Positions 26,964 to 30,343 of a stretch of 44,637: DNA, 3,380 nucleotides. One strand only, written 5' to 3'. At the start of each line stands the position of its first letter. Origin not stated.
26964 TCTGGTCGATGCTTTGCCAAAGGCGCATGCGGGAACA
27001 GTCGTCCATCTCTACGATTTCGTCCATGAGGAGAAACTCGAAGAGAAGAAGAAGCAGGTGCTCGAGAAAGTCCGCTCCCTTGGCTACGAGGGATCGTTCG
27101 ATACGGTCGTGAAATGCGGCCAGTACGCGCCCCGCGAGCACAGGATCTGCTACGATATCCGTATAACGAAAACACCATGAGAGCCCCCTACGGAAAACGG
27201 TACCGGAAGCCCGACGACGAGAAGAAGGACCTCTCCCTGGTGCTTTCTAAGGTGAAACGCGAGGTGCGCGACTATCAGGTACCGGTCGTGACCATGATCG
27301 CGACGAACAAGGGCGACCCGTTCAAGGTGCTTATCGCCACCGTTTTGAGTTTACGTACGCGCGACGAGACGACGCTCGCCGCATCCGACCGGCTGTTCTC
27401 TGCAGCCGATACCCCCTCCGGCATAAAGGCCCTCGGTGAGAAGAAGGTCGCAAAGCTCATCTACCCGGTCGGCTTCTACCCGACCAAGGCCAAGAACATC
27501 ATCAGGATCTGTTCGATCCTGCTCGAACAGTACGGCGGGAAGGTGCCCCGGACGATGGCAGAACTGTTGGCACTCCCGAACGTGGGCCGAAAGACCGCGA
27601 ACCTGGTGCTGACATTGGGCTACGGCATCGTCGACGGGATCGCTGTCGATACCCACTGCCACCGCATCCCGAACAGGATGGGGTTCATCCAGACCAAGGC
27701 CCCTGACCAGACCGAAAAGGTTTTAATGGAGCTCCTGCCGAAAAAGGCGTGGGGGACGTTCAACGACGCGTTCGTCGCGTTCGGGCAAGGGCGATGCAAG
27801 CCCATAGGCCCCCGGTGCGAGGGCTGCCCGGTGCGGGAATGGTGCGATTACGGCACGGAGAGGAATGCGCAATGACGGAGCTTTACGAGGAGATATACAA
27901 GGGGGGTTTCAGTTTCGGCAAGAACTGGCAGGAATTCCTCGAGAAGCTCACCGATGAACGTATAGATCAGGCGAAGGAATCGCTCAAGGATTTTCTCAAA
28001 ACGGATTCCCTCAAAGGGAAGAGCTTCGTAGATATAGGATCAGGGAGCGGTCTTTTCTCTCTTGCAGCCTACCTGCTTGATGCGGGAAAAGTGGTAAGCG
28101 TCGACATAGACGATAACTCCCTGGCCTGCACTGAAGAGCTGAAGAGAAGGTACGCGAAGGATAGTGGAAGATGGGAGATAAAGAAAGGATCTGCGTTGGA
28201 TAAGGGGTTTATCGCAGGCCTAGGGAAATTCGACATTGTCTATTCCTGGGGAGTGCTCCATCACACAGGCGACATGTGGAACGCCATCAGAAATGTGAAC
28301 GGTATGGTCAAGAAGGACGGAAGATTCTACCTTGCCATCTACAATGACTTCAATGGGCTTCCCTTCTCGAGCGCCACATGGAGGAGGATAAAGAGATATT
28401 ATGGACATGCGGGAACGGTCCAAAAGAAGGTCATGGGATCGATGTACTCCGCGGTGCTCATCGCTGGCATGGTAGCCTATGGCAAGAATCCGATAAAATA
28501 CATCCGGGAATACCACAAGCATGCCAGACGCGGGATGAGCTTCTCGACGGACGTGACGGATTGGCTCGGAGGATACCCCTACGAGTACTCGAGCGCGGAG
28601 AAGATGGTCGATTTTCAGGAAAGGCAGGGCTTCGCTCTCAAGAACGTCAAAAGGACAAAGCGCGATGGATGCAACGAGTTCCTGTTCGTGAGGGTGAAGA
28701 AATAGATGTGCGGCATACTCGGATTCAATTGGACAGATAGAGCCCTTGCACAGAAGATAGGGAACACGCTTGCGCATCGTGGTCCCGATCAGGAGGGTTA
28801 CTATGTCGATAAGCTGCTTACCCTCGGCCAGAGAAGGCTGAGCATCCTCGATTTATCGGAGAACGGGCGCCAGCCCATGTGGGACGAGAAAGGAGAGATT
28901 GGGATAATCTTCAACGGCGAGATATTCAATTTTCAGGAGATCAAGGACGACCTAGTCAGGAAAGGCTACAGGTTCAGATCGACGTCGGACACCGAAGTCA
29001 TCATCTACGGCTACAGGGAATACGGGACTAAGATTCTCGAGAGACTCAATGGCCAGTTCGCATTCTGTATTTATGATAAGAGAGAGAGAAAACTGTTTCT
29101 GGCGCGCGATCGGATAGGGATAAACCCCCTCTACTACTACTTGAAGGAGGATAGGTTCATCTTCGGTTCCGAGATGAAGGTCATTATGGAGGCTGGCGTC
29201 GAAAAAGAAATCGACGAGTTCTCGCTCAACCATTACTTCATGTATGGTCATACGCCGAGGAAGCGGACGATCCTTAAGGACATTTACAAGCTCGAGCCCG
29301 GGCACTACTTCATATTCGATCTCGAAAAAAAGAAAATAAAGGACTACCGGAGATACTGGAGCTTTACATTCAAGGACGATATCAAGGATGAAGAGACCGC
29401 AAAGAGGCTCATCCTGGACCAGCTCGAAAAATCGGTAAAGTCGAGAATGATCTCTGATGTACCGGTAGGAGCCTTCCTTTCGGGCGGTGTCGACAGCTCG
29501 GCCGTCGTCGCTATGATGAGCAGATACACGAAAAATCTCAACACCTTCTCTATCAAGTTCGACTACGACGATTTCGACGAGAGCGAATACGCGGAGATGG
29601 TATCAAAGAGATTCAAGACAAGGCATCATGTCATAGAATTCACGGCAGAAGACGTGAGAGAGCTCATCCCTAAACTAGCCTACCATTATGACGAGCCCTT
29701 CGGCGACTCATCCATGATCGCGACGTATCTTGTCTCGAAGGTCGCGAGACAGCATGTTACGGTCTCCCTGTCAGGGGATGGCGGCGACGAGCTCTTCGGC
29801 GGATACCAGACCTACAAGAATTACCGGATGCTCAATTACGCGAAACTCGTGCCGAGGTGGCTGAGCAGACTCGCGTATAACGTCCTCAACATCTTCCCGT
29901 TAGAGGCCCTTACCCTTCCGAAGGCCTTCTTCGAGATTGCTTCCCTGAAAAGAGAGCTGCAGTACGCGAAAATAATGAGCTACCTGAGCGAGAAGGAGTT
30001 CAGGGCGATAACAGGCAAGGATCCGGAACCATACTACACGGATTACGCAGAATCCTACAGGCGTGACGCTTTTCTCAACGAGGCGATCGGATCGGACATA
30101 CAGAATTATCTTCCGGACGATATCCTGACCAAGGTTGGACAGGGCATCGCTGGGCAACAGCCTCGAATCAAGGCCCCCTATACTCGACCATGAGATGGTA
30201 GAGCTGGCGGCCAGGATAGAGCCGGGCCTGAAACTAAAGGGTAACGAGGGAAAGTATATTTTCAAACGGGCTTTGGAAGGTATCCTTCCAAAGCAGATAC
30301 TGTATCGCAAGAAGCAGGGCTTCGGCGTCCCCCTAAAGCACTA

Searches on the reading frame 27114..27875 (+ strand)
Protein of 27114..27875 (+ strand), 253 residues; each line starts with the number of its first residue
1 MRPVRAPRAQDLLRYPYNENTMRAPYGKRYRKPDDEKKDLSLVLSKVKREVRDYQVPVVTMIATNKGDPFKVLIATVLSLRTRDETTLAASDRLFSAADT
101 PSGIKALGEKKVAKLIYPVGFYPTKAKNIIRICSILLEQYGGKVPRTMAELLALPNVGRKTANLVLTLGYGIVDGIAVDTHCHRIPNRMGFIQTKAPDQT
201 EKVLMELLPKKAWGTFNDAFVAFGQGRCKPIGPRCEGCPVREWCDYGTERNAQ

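Call 13: search_protein_families(library=pfam, proteins=[window:27114-27875:+], max_evalue=0.001)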
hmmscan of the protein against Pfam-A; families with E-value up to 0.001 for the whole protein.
window:27114-27875:+ (253 aa): 2 families
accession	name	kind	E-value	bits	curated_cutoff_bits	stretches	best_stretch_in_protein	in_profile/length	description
PF00730.31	HhH-GPD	-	1.1e-20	74.4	26.2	1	74-210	1-108/108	HhH-GPD superfamily base excision DNA repair protein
PF00633.29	HHH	-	1.5e-06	28.2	24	1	140-166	2-28/30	Helix-hairpin-helix motif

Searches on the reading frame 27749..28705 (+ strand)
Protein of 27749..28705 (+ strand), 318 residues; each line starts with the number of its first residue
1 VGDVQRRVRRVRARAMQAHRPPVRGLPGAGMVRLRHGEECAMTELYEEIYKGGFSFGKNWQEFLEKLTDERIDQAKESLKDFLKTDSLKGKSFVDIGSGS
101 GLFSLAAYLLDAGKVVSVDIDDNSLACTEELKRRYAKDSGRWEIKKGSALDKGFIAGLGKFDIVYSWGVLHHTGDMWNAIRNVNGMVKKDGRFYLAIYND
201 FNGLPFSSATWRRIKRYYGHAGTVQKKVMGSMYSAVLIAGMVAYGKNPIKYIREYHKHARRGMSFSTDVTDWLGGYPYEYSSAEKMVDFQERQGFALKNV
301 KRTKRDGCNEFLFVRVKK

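Call 13: search_protein_families(library=pfam, proteins=[window:27749-28705:+], max_evalue=0.001)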
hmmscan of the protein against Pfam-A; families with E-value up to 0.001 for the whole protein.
window:27749-28705:+ (318 aa): 8 families
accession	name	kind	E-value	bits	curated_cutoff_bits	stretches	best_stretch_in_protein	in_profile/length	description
PF08242.18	Methyltransf_12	-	1e-13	52.3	30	1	94-193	1-98/98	Methyltransferase domain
PF08241.18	Methyltransf_11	-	1.3e-11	45.4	21.2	1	94-195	1-95/95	Methyltransferase domain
PF13847.12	Methyltransf_31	-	5.6e-10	39.5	27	1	89-215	3-126/145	Methyltransferase domain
PF13489.12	Methyltransf_23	-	1.1e-09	38.7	27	1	74-200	8-121/164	Methyltransferase domain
PF13649.12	Methyltransf_25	-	1.4e-08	35.7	27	1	94-191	2-97/97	Methyltransferase domain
PF06325.19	PrmA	-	6e-08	33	22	1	83-130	155-202/296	Ribosomal protein L11 methyltransferase (PrmA)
PF08003.17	Methyltransf_9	-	1.4e-06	27.9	23.8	1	86-195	112-217/315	Protein of unknown function (DUF1698)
PF01209.24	Ubie_methyltran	-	0.00026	20.8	20.1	1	87-195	45-151/233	ubiE/COQ5 methyltransferase family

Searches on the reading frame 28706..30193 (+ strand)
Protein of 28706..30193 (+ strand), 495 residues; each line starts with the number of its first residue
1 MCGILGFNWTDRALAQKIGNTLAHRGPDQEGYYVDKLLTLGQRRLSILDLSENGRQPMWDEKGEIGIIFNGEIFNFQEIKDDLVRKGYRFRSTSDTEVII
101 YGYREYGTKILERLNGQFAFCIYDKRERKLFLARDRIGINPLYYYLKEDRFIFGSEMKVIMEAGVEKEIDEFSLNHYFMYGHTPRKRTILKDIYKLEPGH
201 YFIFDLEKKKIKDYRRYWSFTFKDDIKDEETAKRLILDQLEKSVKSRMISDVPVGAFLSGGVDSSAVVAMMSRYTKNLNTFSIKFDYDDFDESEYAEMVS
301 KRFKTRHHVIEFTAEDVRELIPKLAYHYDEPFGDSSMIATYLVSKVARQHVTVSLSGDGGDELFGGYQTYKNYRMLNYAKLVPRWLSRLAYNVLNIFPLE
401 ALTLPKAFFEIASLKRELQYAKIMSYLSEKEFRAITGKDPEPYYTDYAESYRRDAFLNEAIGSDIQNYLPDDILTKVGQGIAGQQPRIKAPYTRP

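Call 13: search_protein_families(library=pfam, proteins=[window:28706-30193:+], max_evalue=0.001)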
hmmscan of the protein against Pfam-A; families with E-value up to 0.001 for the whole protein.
window:28706-30193:+ (495 aa): 5 families
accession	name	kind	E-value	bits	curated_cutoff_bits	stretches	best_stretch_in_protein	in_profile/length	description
PF00733.27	Asn_synthase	-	1.3e-59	203.1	21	1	236-476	2-226/354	Asparagine synthase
PF13537.11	GATase_7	-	1.4e-44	151.5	25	1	43-161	2-122/123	Glutamine amidotransferase domain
PF13522.11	GATase_6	-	7.4e-40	136.4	27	1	27-156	1-130/130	Glutamine amidotransferase domain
PF12481.13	DUF3700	-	2.1e-07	31.1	27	1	64-173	76-188/228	Aluminium induced protein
PF06508.19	QueC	-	0.0002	21.4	22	1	257-313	5-61/210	Queuosine biosynthesis protein QueC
